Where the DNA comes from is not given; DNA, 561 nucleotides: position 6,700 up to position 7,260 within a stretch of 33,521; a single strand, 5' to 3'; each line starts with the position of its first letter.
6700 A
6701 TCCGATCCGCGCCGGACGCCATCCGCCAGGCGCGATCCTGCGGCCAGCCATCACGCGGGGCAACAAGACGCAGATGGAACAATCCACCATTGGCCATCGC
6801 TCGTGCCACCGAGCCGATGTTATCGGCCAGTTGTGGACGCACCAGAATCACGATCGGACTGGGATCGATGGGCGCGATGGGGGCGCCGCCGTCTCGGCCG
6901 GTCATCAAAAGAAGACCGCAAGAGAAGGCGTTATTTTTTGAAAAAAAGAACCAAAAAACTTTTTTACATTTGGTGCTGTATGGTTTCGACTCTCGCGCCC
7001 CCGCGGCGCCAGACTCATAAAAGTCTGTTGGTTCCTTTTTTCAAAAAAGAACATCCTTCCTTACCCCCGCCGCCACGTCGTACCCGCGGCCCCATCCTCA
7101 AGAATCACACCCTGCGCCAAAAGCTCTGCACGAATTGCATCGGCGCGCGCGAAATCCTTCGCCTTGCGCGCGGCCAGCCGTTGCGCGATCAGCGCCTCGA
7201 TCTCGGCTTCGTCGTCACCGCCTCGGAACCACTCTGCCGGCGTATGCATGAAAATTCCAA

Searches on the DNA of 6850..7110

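Call 88: search_rna_families(source=window, start=6850, end=7110, threshold=evalue, max_evalue=1)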
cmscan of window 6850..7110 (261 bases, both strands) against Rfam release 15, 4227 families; matches with E-value up to 1: 7.
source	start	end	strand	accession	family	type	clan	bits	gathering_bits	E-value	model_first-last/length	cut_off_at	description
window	6941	7064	-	RF02430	SpF19_sRNA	Gene; sRNA;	-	27.4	60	0.0032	1-99/99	no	Streptococcus sRNA SpF19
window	6918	7064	-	RF04133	MIR2646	Gene; miRNA;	-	27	245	0.00035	52-206/256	no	MIR2646 microRNA precursor family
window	6939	7042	+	RF04157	MIR9486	Gene; miRNA;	-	23.3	100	0.013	1-119/119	no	MIR9486 microRNA precursor family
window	6939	7039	-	RF04343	Plastid-psbA-2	Cis-reg;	CL00153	22.4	55.8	0.043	1-60/60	no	Plastid-psbA-2 3UTR RNA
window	6943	7042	+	RF04343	Plastid-psbA-2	Cis-reg;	CL00153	22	55.8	0.053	1-60/60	no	Plastid-psbA-2 3UTR RNA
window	6930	7052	+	RF04133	MIR2646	Gene; miRNA;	-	18.7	245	0.046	65-193/256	no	MIR2646 microRNA precursor family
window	6923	7060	-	RF02409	snoR125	Gene; snRNA; snoRNA; CD-box;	-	13.7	100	0.66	62-147/200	no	Small nucleolar RNA snoR125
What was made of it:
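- On Any Rfam family: At E <= 1 there are only generic long-hairpin hits far below threshold (call 88).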
